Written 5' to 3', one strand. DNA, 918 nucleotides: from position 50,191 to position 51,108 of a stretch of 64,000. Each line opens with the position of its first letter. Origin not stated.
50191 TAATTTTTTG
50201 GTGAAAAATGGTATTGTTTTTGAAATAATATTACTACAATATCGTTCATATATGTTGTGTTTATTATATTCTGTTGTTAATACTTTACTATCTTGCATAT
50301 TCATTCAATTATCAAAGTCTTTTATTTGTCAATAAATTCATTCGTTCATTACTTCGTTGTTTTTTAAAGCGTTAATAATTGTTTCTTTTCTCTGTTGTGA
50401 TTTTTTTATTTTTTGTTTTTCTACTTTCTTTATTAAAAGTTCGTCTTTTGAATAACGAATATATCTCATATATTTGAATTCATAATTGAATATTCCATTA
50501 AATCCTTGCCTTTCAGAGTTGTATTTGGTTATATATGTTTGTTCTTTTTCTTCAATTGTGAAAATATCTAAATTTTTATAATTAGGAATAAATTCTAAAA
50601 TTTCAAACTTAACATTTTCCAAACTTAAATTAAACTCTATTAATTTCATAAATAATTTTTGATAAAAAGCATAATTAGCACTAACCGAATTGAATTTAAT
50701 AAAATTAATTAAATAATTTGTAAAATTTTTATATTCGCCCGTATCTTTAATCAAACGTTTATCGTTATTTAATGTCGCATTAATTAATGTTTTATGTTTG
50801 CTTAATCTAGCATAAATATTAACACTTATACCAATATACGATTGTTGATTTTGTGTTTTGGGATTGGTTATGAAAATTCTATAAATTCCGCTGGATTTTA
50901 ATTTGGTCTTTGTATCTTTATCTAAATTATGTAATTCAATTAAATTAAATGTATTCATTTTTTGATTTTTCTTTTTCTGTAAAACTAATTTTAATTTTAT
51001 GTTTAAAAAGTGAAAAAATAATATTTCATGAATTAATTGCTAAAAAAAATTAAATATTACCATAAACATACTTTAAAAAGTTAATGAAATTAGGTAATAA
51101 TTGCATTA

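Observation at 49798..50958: I-TevI-like GIY-YIG homing-endonuclease gene wedged between the array trailer and cas9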

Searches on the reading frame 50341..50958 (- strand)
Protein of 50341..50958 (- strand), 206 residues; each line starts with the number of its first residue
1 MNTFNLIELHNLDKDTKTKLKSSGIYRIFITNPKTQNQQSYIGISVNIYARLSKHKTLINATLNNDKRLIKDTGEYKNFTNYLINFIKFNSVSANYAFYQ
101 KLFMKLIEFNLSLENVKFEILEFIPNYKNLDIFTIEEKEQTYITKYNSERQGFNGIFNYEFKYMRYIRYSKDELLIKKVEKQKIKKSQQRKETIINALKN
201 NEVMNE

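Call 27: search_protein_representatives(protein=window:50341-50958:-)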
Query: 206 residues. Proteins with E-value up to 0.001 (for the whole library): 19; up to 1e-10: 4; up to 1e-30: 2. The best 19 are listed.
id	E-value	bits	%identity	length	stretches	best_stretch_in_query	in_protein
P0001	1.5e-88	311.9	75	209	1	1-206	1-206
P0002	1.9e-41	158.4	46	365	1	4-205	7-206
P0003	2.8e-15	73.1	41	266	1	20-202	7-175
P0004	7.3e-15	71.7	47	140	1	104-204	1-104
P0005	4.6e-10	56.1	34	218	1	18-203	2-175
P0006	5.0e-09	52.7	38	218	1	22-187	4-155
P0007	3.2e-08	50.1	37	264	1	21-196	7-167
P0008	6.1e-08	49.2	36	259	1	17-193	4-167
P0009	7.3e-08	48.9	36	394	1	21-171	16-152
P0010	9.9e-08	48.5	37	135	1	16-156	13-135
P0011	1.2e-07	48.3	38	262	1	21-168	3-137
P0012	1.6e-06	44.5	40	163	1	94-200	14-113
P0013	1.7e-06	44.4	38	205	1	20-189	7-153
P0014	7.0e-06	42.4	30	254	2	22-201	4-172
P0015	7.7e-06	42.3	44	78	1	84-156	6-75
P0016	5.2e-05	39.6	38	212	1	25-202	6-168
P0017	1.4e-04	38.2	29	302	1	16-170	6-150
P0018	1.9e-04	37.8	41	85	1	22-87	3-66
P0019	8.2e-04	35.7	35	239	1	21-181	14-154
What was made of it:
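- Tried and rejected: The exhaustive search with the N-terminal 206 aa succeeded (call 27).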

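Call 28: predict_structure(protein=window:50341-50958:-)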
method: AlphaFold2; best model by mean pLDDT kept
length: 206 residues; sequences in the alignment: 1
mean_pLDDT: 47.1   pTM: 0.31
mean pLDDT of the five models: 47.1, 43.4, 41.6, 39.9, 38.7
residues with pLDDT >= 90: 5; 70-90: 20; 50-70: 42; < 50: 139
segments of 3 or more residues with pLDDT < 50: 1-73, 91-96, 112-170
pLDDT, mean of each block of 10 residues (from residue 1): 26 33 42 37 40 31 36 51 56 49 56 44 36 34 38 36 43 67 86 88 66
secondary structure, 60 per line:
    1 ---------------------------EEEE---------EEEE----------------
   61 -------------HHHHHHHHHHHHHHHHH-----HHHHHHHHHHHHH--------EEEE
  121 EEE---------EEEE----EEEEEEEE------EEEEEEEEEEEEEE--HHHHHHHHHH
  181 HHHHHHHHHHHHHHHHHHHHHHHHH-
elements in order: E28-31 E41-44 H74-90 H96-108 E117-123 E133-136 E141-148 E155-168 H171-205
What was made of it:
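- Tried and rejected: Single-sequence AlphaFold was useless (pLDDT 47, call 28).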

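Call 34: find_encoding_contigs(protein=P0001, flank=10000)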
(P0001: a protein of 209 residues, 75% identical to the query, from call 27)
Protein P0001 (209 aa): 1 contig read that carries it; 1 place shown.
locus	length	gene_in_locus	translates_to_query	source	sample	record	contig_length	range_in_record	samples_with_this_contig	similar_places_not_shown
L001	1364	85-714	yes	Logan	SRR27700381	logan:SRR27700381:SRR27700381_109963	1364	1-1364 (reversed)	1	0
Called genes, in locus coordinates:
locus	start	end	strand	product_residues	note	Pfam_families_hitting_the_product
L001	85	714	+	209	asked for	-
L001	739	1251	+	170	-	-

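Call 35: find_encoding_contigs(protein=P0009, flank=10000)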
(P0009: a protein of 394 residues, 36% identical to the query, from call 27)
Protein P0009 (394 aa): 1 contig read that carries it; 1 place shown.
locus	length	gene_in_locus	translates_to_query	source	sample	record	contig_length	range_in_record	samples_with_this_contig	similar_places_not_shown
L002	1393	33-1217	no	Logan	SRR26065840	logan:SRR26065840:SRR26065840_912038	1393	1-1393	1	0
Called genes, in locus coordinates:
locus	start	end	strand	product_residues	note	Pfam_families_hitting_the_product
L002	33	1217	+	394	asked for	-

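Call 45: find_related_loci(query=A3, collection=genome_contigs, flank=10000)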
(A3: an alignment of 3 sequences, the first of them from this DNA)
Query A3 (206 aa) in genome_contigs; peptide patterns used: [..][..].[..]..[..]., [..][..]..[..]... (x = any residue, [..] = any of these).
264 stretches matched a pattern, but none encodes a relative of the query by tblastn (E <= 1e-3).

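Call 46: find_related_loci(query=A3, collection=viral_contigs, flank=10000)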
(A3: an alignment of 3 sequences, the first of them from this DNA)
Query A3 (206 aa) in viral_contigs; peptide patterns used: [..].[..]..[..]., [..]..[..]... (x = any residue, [..] = any of these).
449 stretches matched a pattern, but none encodes a relative of the query by tblastn (E <= 1e-3).

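Call 47: find_related_loci(query=A3, collection=metagenome_contigs, flank=10000)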
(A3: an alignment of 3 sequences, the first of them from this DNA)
Query A3 (206 aa) in metagenome_contigs; peptide patterns used: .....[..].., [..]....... (x = any residue, [..] = any of these).
462 stretches matched a pattern, but none encodes a relative of the query by tblastn (E <= 1e-3).

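Call 48: list_cluster_members(proteins=[P0002, P0003, P0005, P0006, P0007, P0008, P0011, P0014, P0017, P0019])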
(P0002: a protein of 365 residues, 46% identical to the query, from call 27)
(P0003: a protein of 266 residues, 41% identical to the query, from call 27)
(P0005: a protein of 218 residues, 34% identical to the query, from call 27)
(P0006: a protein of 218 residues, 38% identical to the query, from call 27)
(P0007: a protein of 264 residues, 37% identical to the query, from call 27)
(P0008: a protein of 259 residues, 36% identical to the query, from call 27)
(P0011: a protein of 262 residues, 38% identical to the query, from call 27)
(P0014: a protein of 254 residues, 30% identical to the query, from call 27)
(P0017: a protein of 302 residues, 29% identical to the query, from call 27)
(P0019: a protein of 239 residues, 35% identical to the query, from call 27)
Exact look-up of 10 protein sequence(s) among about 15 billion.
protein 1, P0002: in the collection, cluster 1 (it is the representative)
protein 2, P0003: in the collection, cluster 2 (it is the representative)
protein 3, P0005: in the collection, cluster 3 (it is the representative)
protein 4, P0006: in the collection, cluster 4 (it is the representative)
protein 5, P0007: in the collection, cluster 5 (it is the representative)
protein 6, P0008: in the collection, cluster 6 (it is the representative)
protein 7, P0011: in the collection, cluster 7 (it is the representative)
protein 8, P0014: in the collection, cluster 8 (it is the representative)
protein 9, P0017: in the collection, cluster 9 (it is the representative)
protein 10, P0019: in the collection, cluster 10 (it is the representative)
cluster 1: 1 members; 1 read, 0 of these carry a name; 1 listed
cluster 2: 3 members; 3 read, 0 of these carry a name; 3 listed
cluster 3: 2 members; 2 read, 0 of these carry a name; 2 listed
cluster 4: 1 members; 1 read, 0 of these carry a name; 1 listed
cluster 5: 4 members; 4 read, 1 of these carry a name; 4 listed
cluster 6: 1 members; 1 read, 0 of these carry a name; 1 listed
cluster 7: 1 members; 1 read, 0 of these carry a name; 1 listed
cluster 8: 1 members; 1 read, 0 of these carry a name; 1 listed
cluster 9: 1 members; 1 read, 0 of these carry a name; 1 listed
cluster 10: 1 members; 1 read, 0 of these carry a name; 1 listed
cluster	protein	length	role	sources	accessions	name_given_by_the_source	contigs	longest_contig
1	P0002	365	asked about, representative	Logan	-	-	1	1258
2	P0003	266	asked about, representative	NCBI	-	-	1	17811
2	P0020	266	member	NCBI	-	-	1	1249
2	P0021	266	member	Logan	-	-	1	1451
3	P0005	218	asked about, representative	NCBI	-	-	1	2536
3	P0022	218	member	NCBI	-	-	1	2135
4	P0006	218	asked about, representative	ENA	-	-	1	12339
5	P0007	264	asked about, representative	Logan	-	-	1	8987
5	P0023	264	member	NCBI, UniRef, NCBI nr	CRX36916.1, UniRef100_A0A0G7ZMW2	/ / GIY-YIG catalytic domain protein / 403300:404094 Reverse [Candidatus Hepatoplasma ... | / / GIY-YIG catalytic domain protein / 403300:404094 Reverse n=1 Tax=Candidatus ...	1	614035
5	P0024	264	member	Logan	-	-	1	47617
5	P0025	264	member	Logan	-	-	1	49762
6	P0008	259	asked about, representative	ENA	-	-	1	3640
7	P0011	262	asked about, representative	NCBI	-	-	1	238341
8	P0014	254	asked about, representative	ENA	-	-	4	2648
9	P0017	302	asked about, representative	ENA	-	-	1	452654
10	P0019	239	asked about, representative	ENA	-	-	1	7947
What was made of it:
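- Closest known: GIY-YIG genes of unknown function already noted in reduced Mollicute genomes. Same: The Hepatoplasma crinochetorum protein CRX36916.1, annotated 'GIY-YIG catalytic domain protein', is in the cluster of family member P0007 (call 48).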

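Call 49: find_encoding_contigs(protein=P0017, flank=10000, max_places=3)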
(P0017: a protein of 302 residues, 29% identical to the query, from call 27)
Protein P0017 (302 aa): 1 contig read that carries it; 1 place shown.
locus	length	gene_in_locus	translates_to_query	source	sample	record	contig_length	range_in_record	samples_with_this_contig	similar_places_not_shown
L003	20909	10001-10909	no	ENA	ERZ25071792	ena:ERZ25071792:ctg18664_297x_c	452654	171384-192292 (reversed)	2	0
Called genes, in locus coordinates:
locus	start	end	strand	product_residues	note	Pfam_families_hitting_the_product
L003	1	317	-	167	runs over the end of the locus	-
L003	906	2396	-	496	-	-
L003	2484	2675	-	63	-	-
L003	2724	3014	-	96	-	-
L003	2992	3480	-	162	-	-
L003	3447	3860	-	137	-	-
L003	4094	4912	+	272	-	-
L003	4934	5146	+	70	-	-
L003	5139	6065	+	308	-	-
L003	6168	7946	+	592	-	PF00270:DEAD, PF04851:ResIII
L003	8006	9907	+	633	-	-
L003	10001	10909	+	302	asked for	PF01541:GIY-YIG (weak)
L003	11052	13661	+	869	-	PF00270:DEAD, PF04851:ResIII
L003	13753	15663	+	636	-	-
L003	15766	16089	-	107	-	-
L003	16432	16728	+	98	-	-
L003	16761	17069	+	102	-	PF12762:DDE_Tnp_IS1595 (weak)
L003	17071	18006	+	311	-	-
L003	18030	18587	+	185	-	-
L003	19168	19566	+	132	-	-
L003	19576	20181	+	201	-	PF01555:N6_N4_Mtase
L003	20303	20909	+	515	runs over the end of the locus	PF01555:N6_N4_Mtase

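Call 50: find_encoding_contigs(protein=P0002, flank=10000, max_places=3)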
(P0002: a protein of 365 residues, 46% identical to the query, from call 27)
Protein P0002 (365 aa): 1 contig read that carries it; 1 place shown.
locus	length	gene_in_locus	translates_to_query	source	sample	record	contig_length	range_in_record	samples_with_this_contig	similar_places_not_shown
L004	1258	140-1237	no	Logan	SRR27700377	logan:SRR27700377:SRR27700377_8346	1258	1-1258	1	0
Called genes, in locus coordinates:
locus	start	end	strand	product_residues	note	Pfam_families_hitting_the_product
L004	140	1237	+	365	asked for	-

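Call 51: find_encoding_contigs(protein=P0011, flank=8000, max_places=2)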
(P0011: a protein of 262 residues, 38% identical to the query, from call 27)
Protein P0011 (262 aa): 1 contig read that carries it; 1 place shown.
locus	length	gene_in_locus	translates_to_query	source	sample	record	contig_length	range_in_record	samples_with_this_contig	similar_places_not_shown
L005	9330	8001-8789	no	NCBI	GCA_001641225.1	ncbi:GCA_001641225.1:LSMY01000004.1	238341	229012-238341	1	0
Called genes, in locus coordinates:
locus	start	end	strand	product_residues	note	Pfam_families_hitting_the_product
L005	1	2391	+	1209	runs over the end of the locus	-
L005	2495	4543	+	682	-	-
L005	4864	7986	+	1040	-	-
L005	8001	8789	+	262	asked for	-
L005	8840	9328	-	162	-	?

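Call 52: find_encoding_contigs(protein=P0023, flank=8000, max_places=2)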
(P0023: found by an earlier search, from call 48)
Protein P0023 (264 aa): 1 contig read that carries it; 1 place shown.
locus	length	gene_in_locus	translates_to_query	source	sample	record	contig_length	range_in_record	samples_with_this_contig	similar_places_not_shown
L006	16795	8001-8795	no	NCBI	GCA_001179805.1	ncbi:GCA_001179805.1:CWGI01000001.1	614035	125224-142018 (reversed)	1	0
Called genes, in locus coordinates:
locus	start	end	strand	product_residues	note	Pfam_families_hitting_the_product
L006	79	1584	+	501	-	-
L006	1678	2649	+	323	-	PF01368:DHH, PF02272:DHHA1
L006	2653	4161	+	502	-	-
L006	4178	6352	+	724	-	PF00528:BPD_transp_1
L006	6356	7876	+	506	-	PF00005:ABC_tran, PF02463:SMC_N (weak), PF13304:AAA_21 (weak)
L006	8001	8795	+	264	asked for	-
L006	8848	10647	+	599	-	PF00009:GTP_EFTU, PF00071:Ras, PF03144:GTP_EFTU_D2, PF00679:EFG_C, PF06421:LepA_C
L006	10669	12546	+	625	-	PF03235:GmrSD_N, PF07510:GmrSD_C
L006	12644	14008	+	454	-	PF07992:Pyr_redox_2, PF01266:DAO (faint), PF03486:HI0933_like (faint), PF13434:Lys_Orn_oxgnase (weak), PF00070:Pyr_redox, PF13738:Pyr_redox_3, PF02852:Pyr_redox_dim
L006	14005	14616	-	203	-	PF04263:TPK_catalytic, PF04265:TPK_B1_binding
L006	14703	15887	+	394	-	PF00871:Acetate_kinase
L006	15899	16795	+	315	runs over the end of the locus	PF01515:PTA_PTB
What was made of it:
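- Other family members sit in unrelated contexts: between an ABC transporter gene and lepA in Hepatoplasma, in an RM/helicase island, and next to TPR-like repeat genes (calls 49, 51, 52). The Hepatoplasma copy is two genes from GmrSD (call 52).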

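Call 53: find_encoding_contigs(protein=P0003, flank=8000, max_places=2)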
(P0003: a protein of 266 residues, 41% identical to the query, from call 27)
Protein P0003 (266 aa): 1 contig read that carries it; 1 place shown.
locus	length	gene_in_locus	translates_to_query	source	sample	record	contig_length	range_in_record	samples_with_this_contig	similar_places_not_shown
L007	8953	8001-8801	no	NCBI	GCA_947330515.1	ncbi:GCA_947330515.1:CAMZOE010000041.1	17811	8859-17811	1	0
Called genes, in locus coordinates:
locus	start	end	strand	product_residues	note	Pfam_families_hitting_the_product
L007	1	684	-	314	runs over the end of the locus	PF01867:Cas_Cas1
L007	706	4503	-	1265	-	PF13395:HNH_4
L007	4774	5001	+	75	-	-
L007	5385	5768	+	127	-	-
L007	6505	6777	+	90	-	-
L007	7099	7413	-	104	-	-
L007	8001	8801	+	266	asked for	-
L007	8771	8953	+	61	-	?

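Call 54: find_encoding_contigs(protein=P0006, flank=8000, max_places=2)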
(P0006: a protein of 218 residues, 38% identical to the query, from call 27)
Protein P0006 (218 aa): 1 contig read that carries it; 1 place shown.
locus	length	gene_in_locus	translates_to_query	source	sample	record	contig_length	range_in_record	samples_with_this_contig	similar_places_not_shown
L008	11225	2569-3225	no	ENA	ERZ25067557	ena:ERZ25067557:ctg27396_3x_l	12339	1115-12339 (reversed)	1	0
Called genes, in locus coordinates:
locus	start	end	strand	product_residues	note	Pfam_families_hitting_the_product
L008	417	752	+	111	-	-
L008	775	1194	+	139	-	-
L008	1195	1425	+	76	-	-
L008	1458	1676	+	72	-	-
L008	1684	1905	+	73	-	-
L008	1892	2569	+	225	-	-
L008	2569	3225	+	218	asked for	-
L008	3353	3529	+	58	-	-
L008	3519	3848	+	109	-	-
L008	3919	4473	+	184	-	-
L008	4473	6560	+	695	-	PF03175:DNA_pol_B_2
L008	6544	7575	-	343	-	-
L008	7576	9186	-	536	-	PF20934:phi29_gp9_C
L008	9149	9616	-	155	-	-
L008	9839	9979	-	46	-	-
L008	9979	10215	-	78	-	-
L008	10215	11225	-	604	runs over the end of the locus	-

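Call 59: list_cluster_members(proteins=[P0004, P0010, P0012, P0013, P0015, P0016, P0018])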
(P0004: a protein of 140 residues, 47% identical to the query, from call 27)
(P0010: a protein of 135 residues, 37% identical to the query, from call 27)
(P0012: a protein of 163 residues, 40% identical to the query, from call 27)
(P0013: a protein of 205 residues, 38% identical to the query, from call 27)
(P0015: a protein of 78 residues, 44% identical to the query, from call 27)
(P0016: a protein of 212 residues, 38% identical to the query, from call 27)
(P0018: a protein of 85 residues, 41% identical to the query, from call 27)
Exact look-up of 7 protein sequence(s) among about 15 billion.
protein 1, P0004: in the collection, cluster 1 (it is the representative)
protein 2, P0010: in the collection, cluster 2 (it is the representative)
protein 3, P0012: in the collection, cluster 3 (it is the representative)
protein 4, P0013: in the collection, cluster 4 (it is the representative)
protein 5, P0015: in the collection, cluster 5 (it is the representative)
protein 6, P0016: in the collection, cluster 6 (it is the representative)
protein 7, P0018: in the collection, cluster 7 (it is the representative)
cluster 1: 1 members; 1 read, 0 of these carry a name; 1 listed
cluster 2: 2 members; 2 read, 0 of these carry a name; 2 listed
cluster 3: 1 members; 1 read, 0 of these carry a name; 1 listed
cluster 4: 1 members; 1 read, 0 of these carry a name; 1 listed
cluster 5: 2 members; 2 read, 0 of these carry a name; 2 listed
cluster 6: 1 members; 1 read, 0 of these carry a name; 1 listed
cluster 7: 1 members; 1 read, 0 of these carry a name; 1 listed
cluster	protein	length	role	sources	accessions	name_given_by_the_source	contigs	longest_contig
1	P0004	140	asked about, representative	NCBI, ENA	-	-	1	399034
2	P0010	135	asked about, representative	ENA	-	-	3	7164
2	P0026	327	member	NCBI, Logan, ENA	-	-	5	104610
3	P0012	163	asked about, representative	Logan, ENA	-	-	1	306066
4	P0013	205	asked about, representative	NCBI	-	-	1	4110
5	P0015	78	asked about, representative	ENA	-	-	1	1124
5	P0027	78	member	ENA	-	-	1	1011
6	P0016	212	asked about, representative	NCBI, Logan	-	-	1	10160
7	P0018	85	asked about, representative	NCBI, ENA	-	-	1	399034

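Call 79: search_dna_similar(query=window:50341-50958:-, collection=phages, mode=protein, max_evalue=0.01, max_rows=15)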
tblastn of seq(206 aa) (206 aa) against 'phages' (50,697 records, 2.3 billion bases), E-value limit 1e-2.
No match.
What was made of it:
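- Closest known: Free-standing GIY-YIG homing endonucleases of T-even phages. Different: No sequence similarity to Seg proteins was detected in the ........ phages (call 79).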

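Call 80: search_dna_similar(query=P0006, collection=phages, mode=protein, max_evalue=0.01, max_rows=15)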
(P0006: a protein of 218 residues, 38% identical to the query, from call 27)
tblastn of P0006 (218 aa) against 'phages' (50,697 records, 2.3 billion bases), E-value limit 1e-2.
No match.

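Call 85: predict_structure(alignment_id=A4)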
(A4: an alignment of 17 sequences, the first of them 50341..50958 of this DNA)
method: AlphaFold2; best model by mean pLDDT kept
length: 206 residues; sequences in the alignment: 17
mean_pLDDT: 87.7   pTM: 0.83
mean pLDDT of the five models: 87.7, 87.2, 85.1, 84.4, 83.5
residues with pLDDT >= 90: 100; 70-90: 99; 50-70: 5; < 50: 2
segments of 3 or more residues with pLDDT < 50: none
pLDDT, mean of each block of 10 residues (from residue 1): 93 97 98 96 97 94 89 86 81 79 92 97 92 87 91 84 80 84 81 77 55
secondary structure, 60 per line:
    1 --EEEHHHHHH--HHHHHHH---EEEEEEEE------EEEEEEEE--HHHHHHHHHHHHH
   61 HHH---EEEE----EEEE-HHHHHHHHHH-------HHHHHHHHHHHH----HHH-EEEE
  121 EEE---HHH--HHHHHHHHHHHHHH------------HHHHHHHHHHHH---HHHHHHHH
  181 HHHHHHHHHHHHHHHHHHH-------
elements in order: E3-5 H6-11 H14-20 E24-31 E38-45 H48-63 E67-70 E75-78 H80-89 H97-108 E117-123 H132-145 H158-169 H173-199
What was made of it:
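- On GIY-YIG nuclease superfamily (I-TevI-like catalytic domain, Pfam PF01541): The model has strands at 24-31 and 38-45 (call 85). AF2 pLDDT 87.7, pTM 0.83 (call 85).
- Tried and rejected: The run using the family alignment worked (call 85).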
